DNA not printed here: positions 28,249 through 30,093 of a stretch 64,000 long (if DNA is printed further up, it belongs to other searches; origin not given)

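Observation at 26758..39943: Minimal chemosensory cassette (MCP-like, CheW, CheA, CheY) transcriptionally fused to a type IV pilus operon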

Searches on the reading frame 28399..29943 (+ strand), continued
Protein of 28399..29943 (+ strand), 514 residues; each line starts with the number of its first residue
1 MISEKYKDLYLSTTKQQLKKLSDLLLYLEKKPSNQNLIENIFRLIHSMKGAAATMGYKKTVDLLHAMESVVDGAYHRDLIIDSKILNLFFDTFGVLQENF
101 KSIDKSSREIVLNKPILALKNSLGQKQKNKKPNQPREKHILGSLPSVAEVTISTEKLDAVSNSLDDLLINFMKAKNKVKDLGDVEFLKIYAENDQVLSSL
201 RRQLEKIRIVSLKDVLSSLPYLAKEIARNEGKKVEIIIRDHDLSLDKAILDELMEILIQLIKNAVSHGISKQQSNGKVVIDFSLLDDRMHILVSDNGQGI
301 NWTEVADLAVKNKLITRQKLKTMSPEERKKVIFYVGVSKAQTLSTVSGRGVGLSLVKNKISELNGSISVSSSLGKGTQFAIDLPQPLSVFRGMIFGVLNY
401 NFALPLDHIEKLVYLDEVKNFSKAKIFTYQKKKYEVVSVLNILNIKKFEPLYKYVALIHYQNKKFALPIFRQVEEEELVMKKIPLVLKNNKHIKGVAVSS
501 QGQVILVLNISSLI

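Call 47: find_encoding_contigs(protein=P0070, flank=10000, max_places=1)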
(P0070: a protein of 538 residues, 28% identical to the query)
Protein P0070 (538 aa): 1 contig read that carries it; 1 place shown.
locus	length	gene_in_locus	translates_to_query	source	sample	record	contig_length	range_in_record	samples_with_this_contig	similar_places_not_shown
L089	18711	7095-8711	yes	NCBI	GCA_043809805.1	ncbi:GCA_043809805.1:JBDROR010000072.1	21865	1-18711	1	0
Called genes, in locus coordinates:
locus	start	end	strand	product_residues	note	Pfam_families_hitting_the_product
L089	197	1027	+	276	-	PF00142:Fer4_NifH (weak), PF02374:ArsA_ATPase (weak), PF06564:CBP_BcsQ, PF07015:VirC1 (faint), PF09140:MipZ (faint), PF10609:ParA, PF13614:AAA_31, PF01656:CbiA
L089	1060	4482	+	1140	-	PF18947:HAMP_2, PF00672:HAMP, PF00672:HAMP, PF18947:HAMP_2, PF00672:HAMP, PF18947:HAMP_2, PF00672:HAMP, PF18947:HAMP_2, +7 more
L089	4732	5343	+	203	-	PF01584:CheW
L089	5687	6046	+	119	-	PF00072:Response_reg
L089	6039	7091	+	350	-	PF00072:Response_reg, PF01339:CheB_methylest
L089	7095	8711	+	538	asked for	PF01627:Hpt, PF02895:H-kinase_dim, PF02518:HATPase_c, PF01584:CheW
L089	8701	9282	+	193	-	PF04509:CheC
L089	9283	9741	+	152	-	PF03975:CheD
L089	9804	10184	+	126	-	PF13366:PDDEXK_3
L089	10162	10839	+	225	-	PF08673:RsbU_N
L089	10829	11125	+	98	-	PF07689:KaiB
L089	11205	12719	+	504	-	PF00154:RecA_N (faint), PF06745:ATPase, PF13481:AAA_25 (faint), PF03796:DnaB_C (faint), PF06745:ATPase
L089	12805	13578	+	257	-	PF00072:Response_reg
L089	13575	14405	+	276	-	PF03705:CheR_N, PF01739:CheR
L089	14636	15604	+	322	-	PF04552:Sigma54_DBD (faint), PF01541:GIY-YIG (weak)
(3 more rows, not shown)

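Call 48: find_encoding_contigs(protein=P0087, flank=10000, max_places=1)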
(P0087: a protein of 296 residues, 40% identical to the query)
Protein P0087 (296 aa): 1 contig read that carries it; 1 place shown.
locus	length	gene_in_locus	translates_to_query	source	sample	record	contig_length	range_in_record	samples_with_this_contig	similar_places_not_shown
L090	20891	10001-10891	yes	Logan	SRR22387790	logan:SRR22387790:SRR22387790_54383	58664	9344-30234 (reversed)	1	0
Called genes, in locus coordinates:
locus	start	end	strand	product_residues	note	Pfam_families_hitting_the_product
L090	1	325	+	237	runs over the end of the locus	PF00551:Formyl_trans_N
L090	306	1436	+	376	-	PF06917:Pectate_lyase_2 (faint), PF07470:Glyco_hydro_88 (faint), PF09492:Pec_lyase (faint), PF25840:Ulvan_lyase_N (faint), PF03663:Glyco_hydro_76 (weak)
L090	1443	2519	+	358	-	PF13477:Glyco_trans_4_2 (weak), PF13439:Glyco_transf_4, PF13579:Glyco_trans_4_4, PF20706:GT4-conflict, PF00534:Glycos_transf_1, PF13692:Glyco_trans_1_4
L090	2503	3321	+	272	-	PF02353:CMAS, PF01209:Ubie_methyltran, PF03848:TehB, PF13489:Methyltransf_23, PF05175:MTS, PF06325:PrmA, PF07021:MetW, PF13847:Methyltransf_31, +3 more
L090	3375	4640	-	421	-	PF01943:Polysacc_synt, PF13440:Polysacc_synt_3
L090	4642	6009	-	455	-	PF02397:Bac_transf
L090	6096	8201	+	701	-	PF04932:Wzy_C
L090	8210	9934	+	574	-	PF04932:Wzy_C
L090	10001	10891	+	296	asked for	PF02518:HATPase_c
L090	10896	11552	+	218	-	PF00072:Response_reg, PF17032:Zn_ribbon_15 (faint), PF12773:DZR (weak), PF13248:Zn_ribbon_3 (weak), PF13240:Zn_Ribbon_1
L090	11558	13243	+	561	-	PF05157:MshEN, PF00437:T2SSE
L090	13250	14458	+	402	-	PF28597:T2SSF_N (weak), PF00482:T2SSF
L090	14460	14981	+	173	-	PF07963:N_methyl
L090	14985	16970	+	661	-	PF07963:N_methyl (weak)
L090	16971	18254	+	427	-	PF13385:Laminin_G_3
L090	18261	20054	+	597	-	-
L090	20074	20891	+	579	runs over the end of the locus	PF11104:PilM_2, PF06723:MreB_Mbl (faint), PF14450:FtsA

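Call 57: search_protein_families(library=ncbifam, proteins=[window:28399-29943:+], max_evalue=0.001)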
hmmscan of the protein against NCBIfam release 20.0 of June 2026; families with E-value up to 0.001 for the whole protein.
window:28399-29943:+ (514 aa): 36 families (the best 25 are shown)
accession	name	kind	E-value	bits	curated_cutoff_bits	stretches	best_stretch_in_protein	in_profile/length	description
NF041336.1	CheA_Halo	equivalog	7.6e-76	256.1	950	2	136-512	280-665/666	chemotaxis protein CheA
NF007835.0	PRK10547.1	equivalog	3e-43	148.4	793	2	142-513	272-656/670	chemotaxis protein CheA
NF046044.1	PnpS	equivalog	2.3e-13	49.9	400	2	337-384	344-390/390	two-component system histidine kinase PnpS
TIGR02966.1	phoR_proteo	equivalog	8e-13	48.1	334.2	2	203-307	182-280/333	phosphate regulon sensor histidine kinase PhoR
NF008298.1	PRK11086.1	subfamily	3e-12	45.8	520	2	327-385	472-525/529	DcuS/MalK family sensor histidine kinase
TIGR02956.1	TMAO_torS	equivalog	6.3e-09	34.5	676.5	0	327-384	625-681/967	TMAO reductase system sensor histidine kinase/response regulator TorS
NF047874.1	MASE3_PAS_HK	subfamily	1.7e-08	33.7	560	1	345-385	585-625/655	MASE3 domain-containing sensor histidine kinase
NF007688.0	PRK10364.1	equivalog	1.8e-08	33.6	479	1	347-385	413-451/460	two-component system sensor histidine kinase ZraS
NF008302.0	PRK11091.1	equivalog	4e-08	31.9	838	1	331-387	449-507/779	aerobic respiration two-component sensor histidine kinase ArcB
TIGR02916.1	PEP_his_kin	equivalog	5.6e-08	31.8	300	1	194-301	525-624/679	XrtA/PEP-CTERM system histidine kinase PrsK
NF011874.0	PRK15347.1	equivalog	8.3e-08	30.7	852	0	340-384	569-613/921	two component system sensor kinase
NF041947.1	LuxQ_Vibrio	equivalog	1e-07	30.3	1200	1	341-384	652-695/843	quorum-sensing autoinducer 2 sensor kinase/phosphatase LuxQ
NF041735.1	hist_kin_RppB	equivalog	2.4e-07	29.9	400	0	347-384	401-438/438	two-component system sensor histidine kinase RppB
NF033092.0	HK_WalK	equivalog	4e-07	29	725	1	337-384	547-593/594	cell wall metabolism sensor histidine kinase WalK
NF010411.0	PRK13837.1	equivalog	5.7e-07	27.9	647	1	347-385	637-675/828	two-component system VirA-like sensor kinase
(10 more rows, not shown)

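Call 65: search_protein_families(library=pfam, proteins=[L007:793-2658:+, L007:2633-3064:+, L007:3055-4602:+, L007:4599-5192:+, L007:8085-8609:+, L007:9450-12638:+, L090:10001-10891:+, L090:10896-11552:+, L090:18261-20054:+], max_evalue=0.01)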
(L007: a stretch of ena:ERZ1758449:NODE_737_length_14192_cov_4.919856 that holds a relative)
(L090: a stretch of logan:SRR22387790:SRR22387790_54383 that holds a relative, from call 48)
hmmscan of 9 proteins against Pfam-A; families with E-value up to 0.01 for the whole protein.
L007:793-2658:+ (621 aa): 1 family
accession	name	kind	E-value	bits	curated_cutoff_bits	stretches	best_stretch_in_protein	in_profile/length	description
PF00015.26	MCPsignal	-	9.1e-06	26.1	34.6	1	397-565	5-169/172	Methyl-accepting chemotaxis protein (MCP) signalling domain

L007:2633-3064:+ (143 aa): 1 family
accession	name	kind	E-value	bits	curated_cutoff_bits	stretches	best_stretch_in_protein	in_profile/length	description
PF01584.24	CheW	-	3.7e-08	33.5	23.5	1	13-137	2-135/138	CheW-like domain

L007:3055-4602:+ (515 aa): 3 families
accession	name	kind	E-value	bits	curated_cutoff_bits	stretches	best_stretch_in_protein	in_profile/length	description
PF02518.31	HATPase_c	-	1.7e-14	54.7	26.4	1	252-386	5-110/111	Histidine kinase-, DNA gyrase B-, and HSP90-like ATPase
PF01627.28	Hpt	-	7.3e-11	42.6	24.6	1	6-105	2-83/84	Hpt domain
PF13581.12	HATPase_c_2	-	1.2e-06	29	27.4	1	261-350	40-102/127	Histidine kinase-like ATPase domain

L007:4599-5192:+ (197 aa): 8 families
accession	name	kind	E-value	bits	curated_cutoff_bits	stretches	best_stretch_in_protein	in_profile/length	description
PF00072.30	Response_reg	-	3e-22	79.3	30.2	1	9-111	1-101/111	Response regulator receiver domain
PF13240.11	Zn_Ribbon_1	-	5.8e-07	29.5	25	1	175-197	1-23/23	zinc-ribbon domain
PF13248.11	Zn_ribbon_3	-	2.4e-06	27.2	27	1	176-197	5-26/26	zinc-ribbon domain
PF12773.13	DZR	-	0.00012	22.6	27.3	1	173-194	24-45/45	Double zinc ribbon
PF17032.10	Zn_ribbon_15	-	0.0017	19.6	28.9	1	171-194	50-73/73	zinc-ribbon family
PF09297.16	Zn_ribbon_NUD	-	0.0061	16.7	24.8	0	171-186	1-16/32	NADH pyrophosphatase zinc ribbon domain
PF18912.6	DZR_2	-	0.0068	16.6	27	0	169-197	17-46/56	Double zinc ribbon domain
PF14803.11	Zn_ribbon_Nudix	-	0.0091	16.3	25.6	0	174-184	1-11/34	Nudix N-terminal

L007:8085-8609:+ (174 aa): 0 families

L007:9450-12638:+ (1062 aa): 1 family
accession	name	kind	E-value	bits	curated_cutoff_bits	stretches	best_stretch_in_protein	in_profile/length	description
PF24299.1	DUF7483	-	6.6e-39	134.4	27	3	2-287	13-328/330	Domain of unknown function (DUF7483)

L090:10001-10891:+ (296 aa): 5 families
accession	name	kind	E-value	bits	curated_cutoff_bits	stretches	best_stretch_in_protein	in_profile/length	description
PF02518.31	HATPase_c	-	5.7e-18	65.8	26.4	1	160-295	4-110/111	Histidine kinase-, DNA gyrase B-, and HSP90-like ATPase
PF01627.28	Hpt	-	3.8e-05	24.3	24.6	1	9-95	6-81/84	Hpt domain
PF13581.12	HATPase_c_2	-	8.8e-05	23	27.4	1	170-272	40-112/127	Histidine kinase-like ATPase domain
PF01087.27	GalP_UDP_transf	-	0.0027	18.6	22.1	1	81-149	71-139/184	Galactose-1-phosphate uridyl transferase, N-terminal domain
PF14501.12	HATPase_c_5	-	0.0029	17.9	22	1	162-283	6-93/102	GHKL domain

L090:10896-11552:+ (218 aa): 9 families
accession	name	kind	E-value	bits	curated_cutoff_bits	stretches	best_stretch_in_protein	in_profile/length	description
PF00072.30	Response_reg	-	2.3e-22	79.7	30.2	1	8-111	1-102/111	Response regulator receiver domain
PF13240.11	Zn_Ribbon_1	-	1e-07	32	25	1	192-214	1-23/23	zinc-ribbon domain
PF13248.11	Zn_ribbon_3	-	3.4e-06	26.8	27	1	193-214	5-26/26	zinc-ribbon domain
PF12773.13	DZR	-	6.2e-06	26.7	27.3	1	191-211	25-45/45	Double zinc ribbon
PF17032.10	Zn_ribbon_15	-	2.2e-05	25.6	28.9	1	183-211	45-73/73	zinc-ribbon family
PF24460.1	DUF7575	-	0.00072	19.3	28.5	1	193-214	6-27/28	Domain of unknown function (DUF7575)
PF10571.15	UPF0547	-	0.00073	20.1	29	1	193-212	3-22/26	Uncharacterised protein family UPF0547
PF09297.16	Zn_ribbon_NUD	-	0.0014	18.7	24.8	0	189-198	2-11/32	NADH pyrophosphatase zinc ribbon domain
PF24463.1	DUF7577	-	0.0052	16.8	28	0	193-211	5-23/27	Domain of unknown function (DUF7577)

L090:18261-20054:+ (597 aa): 0 families

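Call 83: predict_structure(alignment_id=A1)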
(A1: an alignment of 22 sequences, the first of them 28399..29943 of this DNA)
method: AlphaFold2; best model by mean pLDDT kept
length: 514 residues; sequences in the alignment: 22
mean_pLDDT: 78.8   pTM: 0.50
mean pLDDT of the five models: 78.8, 77.6, 75.3, 73.3, 72.5
residues with pLDDT >= 90: 76; 70-90: 348; 50-70: 62; < 50: 28
segments of 3 or more residues with pLDDT < 50: 129-151, 341-343
pLDDT, mean of each block of 10 residues (from residue 1): 70 82 78 71 84 85 91 77 84 90 89 89 63 45 40 63 71 75 80 75 69 80 78 88 74 82 85 88 78 91 83 85 84 72 54 79 84 89 69 85 86 90 89 89 80 90 88 77 73 80 81 71
secondary structure, 60 per line:
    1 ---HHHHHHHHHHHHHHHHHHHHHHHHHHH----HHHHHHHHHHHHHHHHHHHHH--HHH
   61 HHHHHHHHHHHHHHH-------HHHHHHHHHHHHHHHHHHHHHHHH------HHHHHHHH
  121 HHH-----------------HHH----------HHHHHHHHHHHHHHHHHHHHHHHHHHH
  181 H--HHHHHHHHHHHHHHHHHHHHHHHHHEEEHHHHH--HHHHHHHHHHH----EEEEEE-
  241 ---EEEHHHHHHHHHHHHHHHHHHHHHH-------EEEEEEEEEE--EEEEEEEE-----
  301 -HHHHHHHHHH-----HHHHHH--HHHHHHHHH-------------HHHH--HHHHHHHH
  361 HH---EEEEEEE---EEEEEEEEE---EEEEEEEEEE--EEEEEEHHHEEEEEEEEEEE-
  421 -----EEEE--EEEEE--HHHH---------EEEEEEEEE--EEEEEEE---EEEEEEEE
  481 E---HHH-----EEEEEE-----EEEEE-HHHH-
elements in order: H4-30 H35-55 H58-75 H83-106 H113-123 H154-181 H184-208 E209-211 H212-216 H219-229 E234-239 E244-246 H247-268 E276-285 E288-295 H302-311 H317-322 H325-333 H347-350 H353-362 E366-372 E376-384 E388-397 E400-405 E409-419 E426-429 E432-436 H439-442 E452-460 E463-469 E473-481 E493-498 E504-508 H510-513

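Call 86: fold_search(model_id=the predicted structure, library=pdb)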
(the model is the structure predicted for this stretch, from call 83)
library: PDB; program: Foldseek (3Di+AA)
matches with E <= 10: 613; with E <= 0.001: 341
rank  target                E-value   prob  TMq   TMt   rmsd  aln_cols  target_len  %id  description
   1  1b3q_A                2.6e-27  1.00  0.33  0.44  15.1       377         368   24  CRYSTAL STRUCTURE OF CHEA-289, A SIGNAL TRANSDUCING HISTIDINE KINASE (released 1999-12-15)
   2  3ja6_C                7.7e-27  1.00  0.35  0.46  13.2       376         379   25  Cryo-electron Tomography and All-atom Molecular Dynamics Simulations Reveal a Novel Kinase Conformational Switch in Ba (released 2015-12-09)
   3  6s1k_A                1.2e-26  1.00  0.35  0.44  14.8       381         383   24  E. coli Core Signaling Unit, carrying QQQQ receptor mutation (released 2020-01-22)
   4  8c5v_A                1.1e-25  1.00  0.33  0.42  13.7       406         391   22  Chemotaxis core signalling unit from E protein lysed E. coli cells (released 2023-09-13)
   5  1b3q_B                1.6e-25  1.00  0.33  0.44  17.6       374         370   25  CRYSTAL STRUCTURE OF CHEA-289, A SIGNAL TRANSDUCING HISTIDINE KINASE (released 1999-12-15)
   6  2ch4_A                2.9e-24  1.00  0.32  0.49  14.5       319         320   26  Complex between Bacterial Chemotaxis histidine kinase CheA domains P4 and P5 and receptor-adaptor protein CheW (released 2006-04-18)
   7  2ch4_B                2.4e-23  1.00  0.30  0.50  16.2       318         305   24  Complex between Bacterial Chemotaxis histidine kinase CheA domains P4 and P5 and receptor-adaptor protein CheW (released 2006-04-18)
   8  4xiv_A                1.5e-16  1.00  0.34  0.66   8.6       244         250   31  Kinase and Dimerization (P3P4) of the Thermotoga maritima CheA kinase (released 2015-11-04)
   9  3ur1_A                2.5e-16  1.00  0.26  0.46   9.9       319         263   19  The structure of a ternary complex between CheA domains P4 and P5 with CheW and with a truncated fragment of TM14, a c (released 2012-03-07)
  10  4xiv_B                4.7e-16  1.00  0.34  0.65   8.4       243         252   30  Kinase and Dimerization (P3P4) of the Thermotoga maritima CheA kinase (released 2015-11-04)
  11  1i59_B                7.4e-15  1.00  0.31  0.81   5.0       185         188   33  STRUCTURE OF THE HISTIDINE KINASE CHEA ATP-BINDING DOMAIN IN COMPLEX WITH ADPNP AND MAGENSIUM (released 2001-08-26)
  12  1i58_A                1.6e-14  1.00  0.31  0.79   4.3       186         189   33  STRUCTURE OF THE HISTIDINE KINASE CHEA ATP-BINDING DOMAIN IN COMPLEX WITH ATP ANALOG ADPCP AND MAGNESIUM (released 2001-08-26)
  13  1i5c_A                3.0e-14  1.00  0.31  0.84   3.2       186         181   31  STRUCTURE OF CHEA DOMAIN P4 IN COMPLEX WITH ADP (released 2001-08-26)
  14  1i59_A                3.9e-14  1.00  0.30  0.83   3.3       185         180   29  STRUCTURE OF THE HISTIDINE KINASE CHEA ATP-BINDING DOMAIN IN COMPLEX WITH ADPNP AND MAGENSIUM (released 2001-08-26)
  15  1i5b_A                5.6e-14  1.00  0.31  0.83   2.7       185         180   31  STRUCTURE OF CHEA DOMAIN P4 IN COMPLEX WITH ADPNP AND MANGANESE (released 2001-08-26)
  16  1i5b_B                8.1e-14  1.00  0.31  0.86   2.3       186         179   30  STRUCTURE OF CHEA DOMAIN P4 IN COMPLEX WITH ADPNP AND MANGANESE (released 2001-08-26)
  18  1i5a_A                9.5e-14  1.00  0.31  0.83   2.7       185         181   31  STRUCTURE OF CHEA DOMAIN P4 IN COMPLEX WITH ADPCP AND MANGANESE (released 2001-08-26)
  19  1i5d                  1.0e-13  1.00  0.31  0.80   4.2       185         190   34  STRUCTURE OF CHEA DOMAIN P4 IN COMPLEX WITH TNP-ATP (released 2001-08-26)
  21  6mi6_B                1.6e-13  1.00  0.31  0.82   4.1       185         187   34  STRUCTURE OF CHEA DOMAIN P4 IN COMPLEX WITH AN ADP ANALOG (released 2018-12-05)
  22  1i5a_B                1.8e-13  1.00  0.31  0.86   1.9       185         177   30  STRUCTURE OF CHEA DOMAIN P4 IN COMPLEX WITH ADPCP AND MANGANESE (released 2001-08-26)
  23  1i5c_B                2.2e-13  1.00  0.31  0.85   2.4       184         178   30  STRUCTURE OF CHEA DOMAIN P4 IN COMPLEX WITH ADP (released 2001-08-26)
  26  6mi6_A                3.7e-13  1.00  0.31  0.83   3.8       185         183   33  STRUCTURE OF CHEA DOMAIN P4 IN COMPLEX WITH AN ADP ANALOG (released 2018-12-05)
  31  6mi6_D                1.8e-12  1.00  0.29  0.81   3.8       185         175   32  STRUCTURE OF CHEA DOMAIN P4 IN COMPLEX WITH AN ADP ANALOG (released 2018-12-05)
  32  6mi6_C                4.9e-12  1.00  0.31  0.81   4.3       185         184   33  STRUCTURE OF CHEA DOMAIN P4 IN COMPLEX WITH AN ADP ANALOG (released 2018-12-05)
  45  4jpb_A                6.4e-09  1.00  0.22  0.76   4.0       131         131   16  The structure of a ternary complex between CheA domains P4 and P5 with CheW and with an unzipped fragment of TM14, a c (released 2013-08-28)
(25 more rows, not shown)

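Call 94: search_protein_representatives(alignment_id=A1)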
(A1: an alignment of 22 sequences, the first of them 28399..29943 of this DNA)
Query: 22 sequences, 516 profile positions. Proteins with E-value up to 0.001 (for the whole library): 137837; up to 1e-10: 40992; up to 1e-30: 22989. The best 150 are listed.
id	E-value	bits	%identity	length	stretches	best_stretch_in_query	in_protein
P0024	7.2e-219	744.1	-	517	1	1-515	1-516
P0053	4.9e-188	642.4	-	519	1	1-515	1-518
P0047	1.8e-186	637.2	-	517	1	1-516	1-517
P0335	5.4e-186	635.6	-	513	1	1-515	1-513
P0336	4.3e-180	616.1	-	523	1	1-516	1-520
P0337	4.8e-178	609.4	-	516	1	2-515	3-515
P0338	8.9e-159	545.8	-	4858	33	201-387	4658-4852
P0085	2.3e-156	537.8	-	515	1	1-516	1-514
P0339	6.1e-126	437.5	-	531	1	1-515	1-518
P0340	9.1e-119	413.8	-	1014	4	141-515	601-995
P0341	6.0e-117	407.8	-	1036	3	12-515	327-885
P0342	8.7e-116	404.0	-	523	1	1-515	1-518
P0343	8.9e-116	403.9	-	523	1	1-515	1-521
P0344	1.0e-114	400.5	-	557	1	1-515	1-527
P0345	8.4e-113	394.1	-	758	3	131-516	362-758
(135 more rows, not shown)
